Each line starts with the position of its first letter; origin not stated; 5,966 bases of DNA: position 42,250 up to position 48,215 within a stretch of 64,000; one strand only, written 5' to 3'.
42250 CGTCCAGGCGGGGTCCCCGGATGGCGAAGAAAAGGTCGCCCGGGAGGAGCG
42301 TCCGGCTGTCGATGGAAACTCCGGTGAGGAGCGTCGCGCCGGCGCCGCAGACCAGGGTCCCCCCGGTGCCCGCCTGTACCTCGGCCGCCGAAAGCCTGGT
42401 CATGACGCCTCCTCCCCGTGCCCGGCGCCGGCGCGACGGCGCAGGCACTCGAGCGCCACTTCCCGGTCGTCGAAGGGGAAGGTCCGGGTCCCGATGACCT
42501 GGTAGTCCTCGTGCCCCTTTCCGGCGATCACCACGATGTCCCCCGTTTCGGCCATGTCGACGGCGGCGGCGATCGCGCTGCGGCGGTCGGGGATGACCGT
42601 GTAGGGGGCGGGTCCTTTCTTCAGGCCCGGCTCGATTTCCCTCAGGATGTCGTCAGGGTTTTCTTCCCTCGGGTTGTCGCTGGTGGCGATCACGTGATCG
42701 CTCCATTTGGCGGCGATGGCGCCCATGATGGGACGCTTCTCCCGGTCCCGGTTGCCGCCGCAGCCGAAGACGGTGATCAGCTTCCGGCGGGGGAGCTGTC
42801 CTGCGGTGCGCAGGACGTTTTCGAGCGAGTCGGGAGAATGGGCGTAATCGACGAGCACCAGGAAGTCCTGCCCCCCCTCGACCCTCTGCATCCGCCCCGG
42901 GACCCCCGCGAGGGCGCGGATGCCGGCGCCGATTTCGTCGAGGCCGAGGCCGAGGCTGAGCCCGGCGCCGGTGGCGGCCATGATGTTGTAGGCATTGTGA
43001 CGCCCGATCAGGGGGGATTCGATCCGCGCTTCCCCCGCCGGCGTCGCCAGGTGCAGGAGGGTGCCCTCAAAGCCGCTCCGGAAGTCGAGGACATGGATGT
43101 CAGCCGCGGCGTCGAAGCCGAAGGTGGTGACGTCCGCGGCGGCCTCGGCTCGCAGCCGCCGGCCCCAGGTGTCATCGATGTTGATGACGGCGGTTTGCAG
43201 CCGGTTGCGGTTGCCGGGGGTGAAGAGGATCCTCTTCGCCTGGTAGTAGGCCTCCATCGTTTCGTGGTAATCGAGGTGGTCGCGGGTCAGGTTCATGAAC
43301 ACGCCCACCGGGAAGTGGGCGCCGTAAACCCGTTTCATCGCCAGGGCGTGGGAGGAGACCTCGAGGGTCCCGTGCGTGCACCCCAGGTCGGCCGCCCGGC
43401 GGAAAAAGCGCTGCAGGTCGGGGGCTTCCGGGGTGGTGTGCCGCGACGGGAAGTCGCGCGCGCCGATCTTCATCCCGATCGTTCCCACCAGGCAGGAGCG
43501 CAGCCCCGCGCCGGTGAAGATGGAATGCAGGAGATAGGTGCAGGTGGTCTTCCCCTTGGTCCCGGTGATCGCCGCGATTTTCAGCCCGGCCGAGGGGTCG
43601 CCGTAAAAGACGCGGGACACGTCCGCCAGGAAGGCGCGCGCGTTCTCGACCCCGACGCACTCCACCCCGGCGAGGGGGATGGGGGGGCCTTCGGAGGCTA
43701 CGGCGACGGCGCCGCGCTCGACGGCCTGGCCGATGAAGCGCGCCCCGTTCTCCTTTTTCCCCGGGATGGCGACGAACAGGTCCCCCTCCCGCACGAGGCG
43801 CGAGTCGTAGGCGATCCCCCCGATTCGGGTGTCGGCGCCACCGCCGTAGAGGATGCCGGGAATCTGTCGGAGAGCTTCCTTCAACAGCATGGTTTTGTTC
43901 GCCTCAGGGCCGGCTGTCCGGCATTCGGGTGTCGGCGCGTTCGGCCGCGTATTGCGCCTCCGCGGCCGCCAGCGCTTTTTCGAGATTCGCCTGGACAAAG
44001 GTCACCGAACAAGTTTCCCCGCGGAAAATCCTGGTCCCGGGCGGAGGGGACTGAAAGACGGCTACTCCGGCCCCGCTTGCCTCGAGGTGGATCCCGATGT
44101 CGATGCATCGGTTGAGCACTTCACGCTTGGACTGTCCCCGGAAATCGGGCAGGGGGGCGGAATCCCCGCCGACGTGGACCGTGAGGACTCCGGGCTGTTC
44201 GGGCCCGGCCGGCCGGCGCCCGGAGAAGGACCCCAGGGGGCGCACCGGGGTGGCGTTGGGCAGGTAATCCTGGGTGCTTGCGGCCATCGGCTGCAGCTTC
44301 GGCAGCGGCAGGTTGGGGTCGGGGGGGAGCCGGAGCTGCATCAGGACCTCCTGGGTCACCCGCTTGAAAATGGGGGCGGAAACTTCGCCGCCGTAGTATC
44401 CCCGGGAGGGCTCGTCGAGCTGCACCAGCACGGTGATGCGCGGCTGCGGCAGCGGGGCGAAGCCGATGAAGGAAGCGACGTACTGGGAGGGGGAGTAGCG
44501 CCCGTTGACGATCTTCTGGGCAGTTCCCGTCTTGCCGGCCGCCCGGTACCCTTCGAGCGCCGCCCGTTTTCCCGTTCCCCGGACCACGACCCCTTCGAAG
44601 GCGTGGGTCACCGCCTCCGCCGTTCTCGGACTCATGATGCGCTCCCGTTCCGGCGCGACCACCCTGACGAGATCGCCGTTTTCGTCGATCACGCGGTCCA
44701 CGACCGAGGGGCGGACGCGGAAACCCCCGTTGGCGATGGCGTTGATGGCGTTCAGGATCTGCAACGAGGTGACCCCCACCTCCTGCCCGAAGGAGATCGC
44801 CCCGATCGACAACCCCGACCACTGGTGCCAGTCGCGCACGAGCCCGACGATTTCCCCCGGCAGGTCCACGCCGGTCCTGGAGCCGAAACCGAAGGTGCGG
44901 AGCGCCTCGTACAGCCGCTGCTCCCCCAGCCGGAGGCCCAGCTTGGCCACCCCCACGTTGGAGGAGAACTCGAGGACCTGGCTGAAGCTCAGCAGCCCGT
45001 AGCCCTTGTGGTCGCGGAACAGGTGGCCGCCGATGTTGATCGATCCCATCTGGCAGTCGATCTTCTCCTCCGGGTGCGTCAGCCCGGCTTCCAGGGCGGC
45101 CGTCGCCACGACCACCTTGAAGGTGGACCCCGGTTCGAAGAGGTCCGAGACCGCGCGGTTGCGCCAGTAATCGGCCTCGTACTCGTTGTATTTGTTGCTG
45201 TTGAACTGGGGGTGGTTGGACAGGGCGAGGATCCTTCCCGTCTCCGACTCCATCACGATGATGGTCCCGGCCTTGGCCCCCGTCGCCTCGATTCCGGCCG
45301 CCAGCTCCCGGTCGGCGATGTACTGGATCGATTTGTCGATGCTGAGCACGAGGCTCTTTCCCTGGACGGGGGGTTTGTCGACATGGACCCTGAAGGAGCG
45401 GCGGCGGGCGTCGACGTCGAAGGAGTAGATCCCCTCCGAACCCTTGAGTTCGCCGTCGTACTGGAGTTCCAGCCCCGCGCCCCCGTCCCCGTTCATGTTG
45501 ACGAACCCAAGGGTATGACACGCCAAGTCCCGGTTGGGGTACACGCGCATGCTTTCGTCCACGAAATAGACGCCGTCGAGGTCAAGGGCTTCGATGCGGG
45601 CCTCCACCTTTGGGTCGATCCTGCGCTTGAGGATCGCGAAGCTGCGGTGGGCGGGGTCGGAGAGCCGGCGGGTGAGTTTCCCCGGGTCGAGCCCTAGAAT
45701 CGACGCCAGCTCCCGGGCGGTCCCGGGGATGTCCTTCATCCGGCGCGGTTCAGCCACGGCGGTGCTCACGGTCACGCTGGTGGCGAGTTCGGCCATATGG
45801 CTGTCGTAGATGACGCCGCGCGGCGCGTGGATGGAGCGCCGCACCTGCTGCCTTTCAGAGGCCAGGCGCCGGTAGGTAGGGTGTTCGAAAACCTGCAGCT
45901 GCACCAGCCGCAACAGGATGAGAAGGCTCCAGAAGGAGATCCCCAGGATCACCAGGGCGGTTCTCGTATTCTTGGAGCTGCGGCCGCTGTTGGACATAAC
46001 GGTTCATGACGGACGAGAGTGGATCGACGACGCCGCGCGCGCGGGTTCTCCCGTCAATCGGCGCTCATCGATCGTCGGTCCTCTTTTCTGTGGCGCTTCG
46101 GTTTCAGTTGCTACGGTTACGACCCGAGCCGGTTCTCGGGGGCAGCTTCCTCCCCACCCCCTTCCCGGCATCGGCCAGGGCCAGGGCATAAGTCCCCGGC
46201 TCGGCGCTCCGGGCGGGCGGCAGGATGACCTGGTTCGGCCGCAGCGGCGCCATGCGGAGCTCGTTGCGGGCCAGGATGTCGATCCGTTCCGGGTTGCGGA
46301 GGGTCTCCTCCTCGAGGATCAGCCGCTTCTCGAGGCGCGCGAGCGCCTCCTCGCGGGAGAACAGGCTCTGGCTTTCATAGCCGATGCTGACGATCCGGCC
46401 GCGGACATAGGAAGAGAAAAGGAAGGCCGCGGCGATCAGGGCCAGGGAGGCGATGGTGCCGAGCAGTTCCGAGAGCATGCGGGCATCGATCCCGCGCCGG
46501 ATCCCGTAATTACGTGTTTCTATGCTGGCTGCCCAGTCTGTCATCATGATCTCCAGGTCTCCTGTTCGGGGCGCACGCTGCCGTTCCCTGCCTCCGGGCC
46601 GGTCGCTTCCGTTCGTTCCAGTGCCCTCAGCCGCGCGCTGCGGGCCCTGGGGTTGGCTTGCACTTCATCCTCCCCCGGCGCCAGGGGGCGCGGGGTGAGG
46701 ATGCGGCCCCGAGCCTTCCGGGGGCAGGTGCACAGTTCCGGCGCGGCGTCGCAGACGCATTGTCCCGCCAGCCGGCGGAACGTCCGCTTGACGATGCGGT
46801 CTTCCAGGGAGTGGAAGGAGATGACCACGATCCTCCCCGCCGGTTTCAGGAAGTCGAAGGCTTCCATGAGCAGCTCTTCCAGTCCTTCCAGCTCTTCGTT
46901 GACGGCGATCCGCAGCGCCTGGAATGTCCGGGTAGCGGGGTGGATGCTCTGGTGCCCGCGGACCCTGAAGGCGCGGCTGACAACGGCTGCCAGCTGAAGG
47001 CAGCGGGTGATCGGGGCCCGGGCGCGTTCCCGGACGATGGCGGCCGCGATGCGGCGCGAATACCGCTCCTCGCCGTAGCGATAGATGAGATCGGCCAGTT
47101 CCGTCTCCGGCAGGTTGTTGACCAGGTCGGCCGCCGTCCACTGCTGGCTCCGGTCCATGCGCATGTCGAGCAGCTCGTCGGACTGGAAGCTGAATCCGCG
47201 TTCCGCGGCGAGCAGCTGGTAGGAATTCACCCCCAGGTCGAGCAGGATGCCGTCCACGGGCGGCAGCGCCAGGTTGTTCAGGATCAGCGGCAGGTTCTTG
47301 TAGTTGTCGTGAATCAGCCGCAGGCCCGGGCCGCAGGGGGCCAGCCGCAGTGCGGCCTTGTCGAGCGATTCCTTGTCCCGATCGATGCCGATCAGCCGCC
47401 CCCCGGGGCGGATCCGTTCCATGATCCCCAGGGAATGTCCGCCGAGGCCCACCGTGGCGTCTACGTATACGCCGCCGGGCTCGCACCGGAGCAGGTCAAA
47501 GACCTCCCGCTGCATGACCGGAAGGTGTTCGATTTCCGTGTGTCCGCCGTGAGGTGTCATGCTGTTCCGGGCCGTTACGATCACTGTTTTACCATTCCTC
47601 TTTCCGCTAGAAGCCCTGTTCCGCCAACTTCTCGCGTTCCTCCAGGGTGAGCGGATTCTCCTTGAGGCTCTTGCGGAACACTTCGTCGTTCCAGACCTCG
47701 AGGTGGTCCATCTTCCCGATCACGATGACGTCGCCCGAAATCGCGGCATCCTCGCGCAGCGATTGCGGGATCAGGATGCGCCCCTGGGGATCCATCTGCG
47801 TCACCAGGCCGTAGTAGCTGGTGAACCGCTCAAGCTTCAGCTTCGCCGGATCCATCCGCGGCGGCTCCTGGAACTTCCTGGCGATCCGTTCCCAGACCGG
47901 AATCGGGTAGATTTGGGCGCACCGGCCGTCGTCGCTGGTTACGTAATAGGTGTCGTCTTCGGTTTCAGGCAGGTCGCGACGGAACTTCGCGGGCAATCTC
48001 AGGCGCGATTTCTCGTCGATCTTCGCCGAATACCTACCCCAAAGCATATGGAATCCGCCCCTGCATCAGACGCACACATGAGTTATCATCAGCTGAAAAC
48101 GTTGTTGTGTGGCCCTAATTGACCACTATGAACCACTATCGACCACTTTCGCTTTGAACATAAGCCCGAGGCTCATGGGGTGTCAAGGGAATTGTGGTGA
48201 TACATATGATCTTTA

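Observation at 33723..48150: Condensed dcw cluster lacking mraY, murG, murB and ddl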

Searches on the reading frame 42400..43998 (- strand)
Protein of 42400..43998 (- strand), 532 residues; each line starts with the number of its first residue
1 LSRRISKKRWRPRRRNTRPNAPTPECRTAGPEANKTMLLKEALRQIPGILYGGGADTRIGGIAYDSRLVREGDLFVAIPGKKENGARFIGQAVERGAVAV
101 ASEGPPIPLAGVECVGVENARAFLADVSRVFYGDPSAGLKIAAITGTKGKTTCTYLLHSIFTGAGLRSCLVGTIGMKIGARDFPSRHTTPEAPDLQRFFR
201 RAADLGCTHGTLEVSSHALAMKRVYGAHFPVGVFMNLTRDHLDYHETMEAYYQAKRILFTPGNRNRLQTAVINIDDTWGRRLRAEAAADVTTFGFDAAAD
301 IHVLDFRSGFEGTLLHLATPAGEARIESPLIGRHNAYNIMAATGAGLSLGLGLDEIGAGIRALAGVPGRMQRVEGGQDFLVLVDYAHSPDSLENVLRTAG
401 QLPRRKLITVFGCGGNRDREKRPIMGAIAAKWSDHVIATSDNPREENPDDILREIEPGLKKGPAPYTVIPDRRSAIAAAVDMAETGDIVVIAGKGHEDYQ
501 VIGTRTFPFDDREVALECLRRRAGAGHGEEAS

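Call 4: search_protein_families(library=ncbifam, proteins=[window:42400-43998:-])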
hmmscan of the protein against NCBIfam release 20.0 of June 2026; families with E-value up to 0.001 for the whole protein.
window:42400-43998:- (532 aa): 29 families (the best 25 are shown)
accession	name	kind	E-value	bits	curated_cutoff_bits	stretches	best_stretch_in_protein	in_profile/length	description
NF001126.0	PRK00139.1-4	equivalog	2.1e-165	551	373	1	38-521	2-484/486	UDP-N-acetylmuramoyl-L-alanyl-D-glutamate--2,6-diaminopimelate ligase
TIGR01085.1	murE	subfamily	3e-154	514.4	257.3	1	57-519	2-471/472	UDP-N-acetylmuramyl-tripeptide synthetase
NF001124.0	PRK00139.1-2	equivalog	8e-153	509.8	476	1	54-522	23-495/500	UDP-N-acetylmuramoyl-L-alanyl-D-glutamate--2,6-diaminopimelate ligase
NF008896.0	PRK11929.1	equivalog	8.7e-150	500.4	1023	1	60-523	30-502/965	bifunctional UDP-N-acetylmuramoyl-L-alanyl-D-glutamate--2,6-diaminopimelate ligase MurE/UDP-N-acetylmuramoyl-tripeptide--D-alanyl-D-alanine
NF001123.0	PRK00139.1-1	equivalog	8.4e-119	397.4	586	1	57-520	18-490/493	UDP-N-acetylmuramoyl-L-alanyl-D-glutamate--2,6-diaminopimelate ligase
NF010628.0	PRK14022.1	equivalog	5.6e-96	322.2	536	1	56-504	32-465/483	UDP-N-acetylmuramoyl-L-alanyl-D-glutamate--L-lysine ligase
NF001130.0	PRK00139.2-4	equivalog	3.3e-66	224.1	715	1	56-512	28-504/516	UDP-N-acetylmuramoyl-L-alanyl-D-glutamate--2,6-diaminopimelate ligase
NF001127.0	PRK00139.2-1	equivalog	8.3e-52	176.5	997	2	56-260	28-236/520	UDP-N-acetylmuramoyl-L-alanyl-D-glutamate--2,6-diaminopimelate ligase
NF001129.0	PRK00139.2-3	equivalog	3.7e-47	161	762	1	54-514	36-509/517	UDP-N-acetylmuramoyl-L-alanyl-D-glutamate--2,6-diaminopimelate ligase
NF001131.0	PRK00139.2-5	equivalog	9.6e-44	150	1000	1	117-508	87-471/483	UDP-N-acetylmuramoyl-L-alanyl-D-glutamate--2,6-diaminopimelate ligase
TIGR01143.1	murF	subfamily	7.2e-37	127.3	288.6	2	231-412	152-332/418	UDP-N-acetylmuramoyl-tripeptide--D-alanyl-D-alanine ligase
TIGR02068.2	cya_phycin_syn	equivalog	2.5e-31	108.5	850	1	135-493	475-848/862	cyanophycin synthetase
NF010623.0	PRK14016.1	subfamily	1e-28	100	877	1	137-492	478-849/871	cyanophycin synthetase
NF053645.1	pMurC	equivalog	1.3e-26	93.4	560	2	315-443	300-428/492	pseudomurein biosynthesis peptide ligase pMurC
TIGR01087.1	murD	equivalog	1.6e-23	83.5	211.95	2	211-431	156-365/441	UDP-N-acetylmuramoyl-L-alanine--D-glutamate ligase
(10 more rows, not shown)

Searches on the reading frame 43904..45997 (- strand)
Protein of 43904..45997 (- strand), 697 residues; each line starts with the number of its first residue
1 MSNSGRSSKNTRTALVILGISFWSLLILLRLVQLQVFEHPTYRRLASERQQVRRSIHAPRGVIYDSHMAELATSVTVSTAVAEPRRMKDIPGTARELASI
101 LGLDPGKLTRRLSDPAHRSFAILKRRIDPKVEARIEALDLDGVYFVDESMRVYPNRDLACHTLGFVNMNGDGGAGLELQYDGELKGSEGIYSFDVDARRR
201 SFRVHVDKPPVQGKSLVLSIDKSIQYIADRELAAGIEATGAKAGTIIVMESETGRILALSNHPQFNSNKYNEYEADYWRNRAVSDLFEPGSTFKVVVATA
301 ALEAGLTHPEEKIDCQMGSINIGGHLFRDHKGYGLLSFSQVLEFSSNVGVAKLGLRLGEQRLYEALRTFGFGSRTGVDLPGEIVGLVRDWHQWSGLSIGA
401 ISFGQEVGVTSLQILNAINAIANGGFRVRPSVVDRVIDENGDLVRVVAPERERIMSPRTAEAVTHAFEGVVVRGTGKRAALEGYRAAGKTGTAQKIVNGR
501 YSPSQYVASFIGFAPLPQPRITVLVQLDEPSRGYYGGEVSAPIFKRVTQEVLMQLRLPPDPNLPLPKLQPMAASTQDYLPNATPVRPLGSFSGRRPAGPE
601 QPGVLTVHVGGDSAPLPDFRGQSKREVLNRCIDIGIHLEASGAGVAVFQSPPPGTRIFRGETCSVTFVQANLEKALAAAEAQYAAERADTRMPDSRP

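Call 4: search_protein_families(library=ncbifam, proteins=[window:43904-45997:-])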
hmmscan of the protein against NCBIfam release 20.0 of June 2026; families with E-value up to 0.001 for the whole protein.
window:43904-45997:- (697 aa): 20 families
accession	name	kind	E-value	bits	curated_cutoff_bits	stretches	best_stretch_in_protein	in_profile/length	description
TIGR02214.1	spoVD_pbp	equivalog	6.4e-147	490.6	688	1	20-561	9-564/636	stage V sporulation protein D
TIGR03423.1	pbp2_mrdA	equivalog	9.6e-107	357.9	455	1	12-552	2-591/593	penicillin-binding protein 2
NF053573.1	PBP2_PenA_Neis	exception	1.2e-103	347.7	1105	1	8-559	23-568/572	peptidoglycan D,D-transpeptidase PBP2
NF011685.0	PRK15105.1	subfamily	5e-84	282.9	737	1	12-560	23-566/588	peptidoglycan glycosyltransferase FtsI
NF038271.1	strep_PBP2X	exception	4.3e-42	144.2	1050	1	130-532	162-595/750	penicillin-binding protein PBP2X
TIGR02074.1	PBP_1a_fam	subfamily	3.1e-33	115.4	508.75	1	213-552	223-533/535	PBP1A family penicillin-binding protein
NF008061.0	PRK10795.1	equivalog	1.6e-28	99.7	962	2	172-543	207-608/634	peptidoglycan DD-transpeptidase MrdA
NF038278.1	strep_PBP2B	exception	4.2e-25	88.3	975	1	172-527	263-652/678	penicillin-binding protein PBP2B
NF051885.1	tranpepglycosPbpC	equivalog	8e-24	84.2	900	1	212-547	290-589/632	multimodular transpeptidase-transglycosylase PbpC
NF051842.1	PBP4_5_Efaec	equivalog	1.2e-21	76.8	700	1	141-494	245-614/668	penicillin-binding protein PBP4(5)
NF038276.1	strep_PBP2A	exception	4.5e-12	45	1100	1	400-510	486-596/716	penicillin-binding protein PBP2A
NF038272.1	strep_PBP1A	exception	1.2e-09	37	1075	1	402-494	469-560/658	penicillin-binding protein PBP1A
NF033378.1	MECD_PBP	exception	2e-09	36.3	1450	1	172-512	281-628/678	PBP2a family beta-lactam-resistant peptidoglycan transpeptidase MecD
TIGR02071.1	PBP_1b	equivalog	1e-08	33.9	717.75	1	338-498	497-639/729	penicillin-binding protein 1B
NF011423.0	PRK14850.1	equivalog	6.5e-08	31.4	1275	1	400-498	550-649/764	penicillin-binding protein 1b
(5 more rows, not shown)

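Call 58: search_protein_families(library=pfam, proteins=[window:43904-45997:-], max_evalue=1)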
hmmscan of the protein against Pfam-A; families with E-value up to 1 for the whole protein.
window:43904-45997:- (697 aa): 6 families
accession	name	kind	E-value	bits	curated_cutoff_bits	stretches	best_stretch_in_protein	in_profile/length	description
PF00905.27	Transpeptidase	-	1e-72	245.4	22.1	1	244-548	1-298/299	Penicillin binding protein transpeptidase domain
PF03717.20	PBP_dimer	-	1.3e-17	65.2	24.4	1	56-200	2-174/180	Penicillin-binding Protein dimerisation domain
PF03793.24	PASTA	-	2.9e-05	24.4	23.2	1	616-662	3-57/64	PASTA domain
PF21922.1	PBP_dimer_2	-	0.048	14.4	27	1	150-188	24-61/83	Penicillin binding protein A dimerisation domain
PF14411.12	LHH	-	0.26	11.9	23.3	1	252-282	43-74/76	A nuclease of the HNH/ENDO VII superfamily with conserved LHH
PF18614.7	RNase_II_C_S1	-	0.53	10.6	26.6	0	195-214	8-27/59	RNase II-type exonuclease C-terminal S1 domain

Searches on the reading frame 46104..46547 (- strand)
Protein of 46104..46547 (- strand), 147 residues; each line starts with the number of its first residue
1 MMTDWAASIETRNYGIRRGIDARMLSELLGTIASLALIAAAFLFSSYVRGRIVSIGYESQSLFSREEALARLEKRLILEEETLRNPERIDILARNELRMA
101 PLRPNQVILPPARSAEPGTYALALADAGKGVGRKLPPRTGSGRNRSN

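Call 4: search_protein_families(library=ncbifam, proteins=[window:46104-46547:-])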
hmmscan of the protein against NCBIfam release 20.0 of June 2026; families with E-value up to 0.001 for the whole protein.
window:46104-46547:- (147 aa): 1 family
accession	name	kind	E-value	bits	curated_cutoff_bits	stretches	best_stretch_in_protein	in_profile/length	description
TIGR02209.1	ftsL_broad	equivalog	1.4e-06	28.1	42.45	1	47-108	21-82/85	cell division protein FtsL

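Call 58: search_protein_families(library=pfam, proteins=[window:46104-46547:-], max_evalue=1)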
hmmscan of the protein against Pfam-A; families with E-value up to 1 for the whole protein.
window:46104-46547:- (147 aa): 1 family
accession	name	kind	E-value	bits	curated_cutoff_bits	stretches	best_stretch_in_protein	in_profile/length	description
PF04999.18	FtsL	-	4e-05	24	22.9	1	58-108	43-93/97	Cell division protein FtsL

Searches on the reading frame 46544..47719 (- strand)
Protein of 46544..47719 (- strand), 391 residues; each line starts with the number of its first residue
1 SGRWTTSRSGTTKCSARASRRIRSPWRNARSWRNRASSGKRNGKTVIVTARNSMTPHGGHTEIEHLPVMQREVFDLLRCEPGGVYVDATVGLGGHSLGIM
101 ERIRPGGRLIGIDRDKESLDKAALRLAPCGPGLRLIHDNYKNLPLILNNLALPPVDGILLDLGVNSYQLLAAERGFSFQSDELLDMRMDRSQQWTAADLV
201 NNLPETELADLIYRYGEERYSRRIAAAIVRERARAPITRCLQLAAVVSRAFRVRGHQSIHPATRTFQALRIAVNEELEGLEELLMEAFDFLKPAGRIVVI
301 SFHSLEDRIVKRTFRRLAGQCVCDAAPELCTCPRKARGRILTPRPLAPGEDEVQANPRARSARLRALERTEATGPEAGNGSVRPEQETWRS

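Call 10: search_protein_families(library=pfam, proteins=[window:46544-47719:-])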
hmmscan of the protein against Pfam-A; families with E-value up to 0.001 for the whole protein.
window:46544-47719:- (391 aa): 1 family
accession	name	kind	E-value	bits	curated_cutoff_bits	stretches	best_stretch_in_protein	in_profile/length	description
PF01795.25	Methyltransf_5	-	4.1e-106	355.4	27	1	63-369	2-308/309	MraW methylase family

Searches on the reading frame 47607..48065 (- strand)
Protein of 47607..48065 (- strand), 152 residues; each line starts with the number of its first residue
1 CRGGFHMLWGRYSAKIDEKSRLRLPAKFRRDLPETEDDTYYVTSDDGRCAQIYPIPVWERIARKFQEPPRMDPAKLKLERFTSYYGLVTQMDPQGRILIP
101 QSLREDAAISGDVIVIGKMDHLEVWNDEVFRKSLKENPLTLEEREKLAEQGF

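Call 10: search_protein_families(library=pfam, proteins=[window:47607-48065:-])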
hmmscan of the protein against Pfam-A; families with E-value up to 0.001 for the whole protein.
window:47607-48065:- (152 aa): 1 family
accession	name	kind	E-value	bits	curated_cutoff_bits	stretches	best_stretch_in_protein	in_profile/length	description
PF02381.23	MraZ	-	3.6e-22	78.5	23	2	90-141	9-61/72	MraZ protein, putative antitoxin-like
